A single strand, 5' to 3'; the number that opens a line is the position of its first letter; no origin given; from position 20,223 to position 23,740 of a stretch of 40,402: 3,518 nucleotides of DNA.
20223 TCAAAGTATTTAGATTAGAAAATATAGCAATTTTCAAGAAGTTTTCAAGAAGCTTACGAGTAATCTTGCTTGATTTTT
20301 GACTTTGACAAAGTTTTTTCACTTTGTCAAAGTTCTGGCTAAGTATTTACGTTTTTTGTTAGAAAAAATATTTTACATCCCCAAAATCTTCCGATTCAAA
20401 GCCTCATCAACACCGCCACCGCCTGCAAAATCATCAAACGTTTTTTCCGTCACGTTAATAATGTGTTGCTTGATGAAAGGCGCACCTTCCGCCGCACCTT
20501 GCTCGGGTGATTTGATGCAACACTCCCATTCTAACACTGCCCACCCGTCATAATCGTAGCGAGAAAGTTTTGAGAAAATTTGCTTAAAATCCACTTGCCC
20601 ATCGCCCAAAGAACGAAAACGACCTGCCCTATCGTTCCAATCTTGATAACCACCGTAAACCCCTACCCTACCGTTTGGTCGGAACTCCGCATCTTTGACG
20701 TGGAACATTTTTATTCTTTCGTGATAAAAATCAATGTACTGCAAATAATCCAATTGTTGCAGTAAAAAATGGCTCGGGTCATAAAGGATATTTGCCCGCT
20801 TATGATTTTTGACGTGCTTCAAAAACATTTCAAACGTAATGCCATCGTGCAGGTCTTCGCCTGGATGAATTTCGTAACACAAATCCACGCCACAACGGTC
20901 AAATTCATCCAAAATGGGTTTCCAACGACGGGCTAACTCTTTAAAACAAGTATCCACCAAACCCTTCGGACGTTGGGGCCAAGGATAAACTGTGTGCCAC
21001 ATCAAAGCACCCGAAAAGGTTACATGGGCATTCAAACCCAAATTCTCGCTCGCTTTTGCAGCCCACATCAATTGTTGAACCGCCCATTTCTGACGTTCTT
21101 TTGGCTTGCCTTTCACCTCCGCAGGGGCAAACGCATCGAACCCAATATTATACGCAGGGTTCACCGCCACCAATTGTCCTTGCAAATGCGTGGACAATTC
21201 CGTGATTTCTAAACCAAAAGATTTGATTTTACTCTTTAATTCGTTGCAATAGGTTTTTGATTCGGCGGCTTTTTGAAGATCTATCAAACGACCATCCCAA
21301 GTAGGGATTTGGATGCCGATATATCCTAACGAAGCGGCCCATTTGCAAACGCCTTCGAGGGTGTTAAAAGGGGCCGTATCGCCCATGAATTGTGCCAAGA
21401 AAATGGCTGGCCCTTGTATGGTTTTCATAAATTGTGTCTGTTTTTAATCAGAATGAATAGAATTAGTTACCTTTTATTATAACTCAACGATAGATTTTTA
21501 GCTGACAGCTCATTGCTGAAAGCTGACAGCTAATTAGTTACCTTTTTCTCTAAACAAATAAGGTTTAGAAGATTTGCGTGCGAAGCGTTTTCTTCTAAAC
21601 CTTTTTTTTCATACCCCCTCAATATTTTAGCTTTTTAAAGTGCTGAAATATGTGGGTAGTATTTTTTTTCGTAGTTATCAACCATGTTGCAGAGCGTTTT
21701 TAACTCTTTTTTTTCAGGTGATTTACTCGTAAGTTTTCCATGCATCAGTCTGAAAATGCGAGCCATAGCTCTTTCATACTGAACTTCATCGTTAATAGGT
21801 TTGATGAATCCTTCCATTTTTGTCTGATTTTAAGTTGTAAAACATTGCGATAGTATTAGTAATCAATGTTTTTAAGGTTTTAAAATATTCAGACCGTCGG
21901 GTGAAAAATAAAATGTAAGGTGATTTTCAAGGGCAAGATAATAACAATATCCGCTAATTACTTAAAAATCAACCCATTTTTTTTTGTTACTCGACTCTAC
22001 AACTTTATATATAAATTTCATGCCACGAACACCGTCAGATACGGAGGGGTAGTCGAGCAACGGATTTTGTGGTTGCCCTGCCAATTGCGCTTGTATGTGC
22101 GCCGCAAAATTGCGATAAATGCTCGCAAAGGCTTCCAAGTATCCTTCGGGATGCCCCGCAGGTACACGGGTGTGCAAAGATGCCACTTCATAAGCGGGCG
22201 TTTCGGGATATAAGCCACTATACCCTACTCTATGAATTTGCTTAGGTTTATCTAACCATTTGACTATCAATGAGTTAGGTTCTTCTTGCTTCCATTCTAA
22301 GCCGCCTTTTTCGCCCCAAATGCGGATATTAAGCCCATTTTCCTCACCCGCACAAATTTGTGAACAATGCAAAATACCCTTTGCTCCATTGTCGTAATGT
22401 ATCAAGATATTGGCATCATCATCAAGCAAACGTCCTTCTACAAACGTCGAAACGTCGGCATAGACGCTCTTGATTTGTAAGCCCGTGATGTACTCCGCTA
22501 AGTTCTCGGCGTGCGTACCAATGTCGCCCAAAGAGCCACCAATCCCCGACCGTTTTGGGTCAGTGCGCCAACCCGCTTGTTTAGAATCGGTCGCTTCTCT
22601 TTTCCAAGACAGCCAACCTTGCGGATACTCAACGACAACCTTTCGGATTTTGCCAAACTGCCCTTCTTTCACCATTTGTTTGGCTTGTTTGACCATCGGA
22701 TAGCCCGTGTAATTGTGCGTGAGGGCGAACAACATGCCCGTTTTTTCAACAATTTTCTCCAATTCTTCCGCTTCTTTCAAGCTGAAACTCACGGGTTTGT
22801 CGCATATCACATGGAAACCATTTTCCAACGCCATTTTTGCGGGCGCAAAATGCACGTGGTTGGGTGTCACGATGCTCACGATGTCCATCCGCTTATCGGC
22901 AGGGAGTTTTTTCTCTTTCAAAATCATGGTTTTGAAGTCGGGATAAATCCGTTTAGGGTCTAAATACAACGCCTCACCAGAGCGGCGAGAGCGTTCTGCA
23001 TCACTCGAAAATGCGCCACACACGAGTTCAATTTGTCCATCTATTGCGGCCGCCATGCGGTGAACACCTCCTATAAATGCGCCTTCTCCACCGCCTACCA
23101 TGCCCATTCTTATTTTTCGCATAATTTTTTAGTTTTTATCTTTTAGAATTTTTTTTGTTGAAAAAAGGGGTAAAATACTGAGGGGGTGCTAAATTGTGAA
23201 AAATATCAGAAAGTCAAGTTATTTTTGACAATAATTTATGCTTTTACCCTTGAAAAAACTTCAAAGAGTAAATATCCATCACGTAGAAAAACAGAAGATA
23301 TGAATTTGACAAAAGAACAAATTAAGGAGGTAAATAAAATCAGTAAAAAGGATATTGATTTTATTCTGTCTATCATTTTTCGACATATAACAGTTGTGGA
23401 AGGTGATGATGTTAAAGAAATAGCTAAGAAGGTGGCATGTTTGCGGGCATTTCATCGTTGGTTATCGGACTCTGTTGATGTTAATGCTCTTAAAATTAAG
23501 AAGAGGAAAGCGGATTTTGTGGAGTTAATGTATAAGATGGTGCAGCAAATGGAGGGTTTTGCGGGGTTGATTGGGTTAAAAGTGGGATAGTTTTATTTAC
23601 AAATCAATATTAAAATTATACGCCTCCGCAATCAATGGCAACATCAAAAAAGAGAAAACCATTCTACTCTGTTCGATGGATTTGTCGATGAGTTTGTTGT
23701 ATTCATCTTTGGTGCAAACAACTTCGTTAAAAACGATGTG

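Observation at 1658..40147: Hyper-abundant 13-17-mer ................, about one copy per 1.2 kb, between and inside genes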

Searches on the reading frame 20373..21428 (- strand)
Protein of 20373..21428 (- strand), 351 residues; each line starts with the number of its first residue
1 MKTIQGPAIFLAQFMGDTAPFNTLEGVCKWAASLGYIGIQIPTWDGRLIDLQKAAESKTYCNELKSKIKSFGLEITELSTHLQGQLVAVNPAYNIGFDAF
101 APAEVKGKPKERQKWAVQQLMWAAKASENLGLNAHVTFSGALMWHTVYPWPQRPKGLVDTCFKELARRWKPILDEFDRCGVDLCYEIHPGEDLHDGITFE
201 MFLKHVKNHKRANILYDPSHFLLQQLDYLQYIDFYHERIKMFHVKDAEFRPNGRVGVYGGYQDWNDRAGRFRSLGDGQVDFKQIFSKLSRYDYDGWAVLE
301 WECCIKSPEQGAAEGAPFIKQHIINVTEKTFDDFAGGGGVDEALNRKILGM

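Call 9: search_protein_families(library=pfam, proteins=[window:20373-21428:-])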
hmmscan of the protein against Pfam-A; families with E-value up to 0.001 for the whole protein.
window:20373-21428:- (351 aa): 1 family
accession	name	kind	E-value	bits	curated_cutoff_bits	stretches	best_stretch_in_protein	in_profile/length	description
PF01261.30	AP_endonuc_2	-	1.9e-42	146.2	31.1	1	29-321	2-248/249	Xylose isomerase-like TIM barrel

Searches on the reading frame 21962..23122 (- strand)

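Call 9: search_protein_families(library=pfam, proteins=[window:21962-23122:-])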
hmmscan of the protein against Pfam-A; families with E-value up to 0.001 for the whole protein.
window:21962-23122:- (386 aa): 3 families
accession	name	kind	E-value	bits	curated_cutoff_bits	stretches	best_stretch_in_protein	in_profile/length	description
PF22725.1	GFO_IDH_MocA_C3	-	1e-29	103.5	27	1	144-276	1-124/124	GFO/IDH/MocA C-terminal domain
PF02894.22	GFO_IDH_MocA_C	-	3.8e-19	69.8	22.9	1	148-385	1-217/218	Oxidoreductase family, C-terminal alpha/beta domain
PF01408.29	GFO_IDH_MocA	-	1.4e-17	65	24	1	4-134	1-118/120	Oxidoreductase family, NAD-binding Rossmann fold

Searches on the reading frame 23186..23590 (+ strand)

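Call 9: search_protein_families(library=pfam, proteins=[window:23186-23590:+])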
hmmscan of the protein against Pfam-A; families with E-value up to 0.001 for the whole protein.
window:23186-23590:+ (134 aa): 1 family
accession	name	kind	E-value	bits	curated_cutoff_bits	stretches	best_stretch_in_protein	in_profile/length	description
PF24151.2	ArlX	-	0.00089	19.2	28.7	0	12-111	14-112/229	ArlX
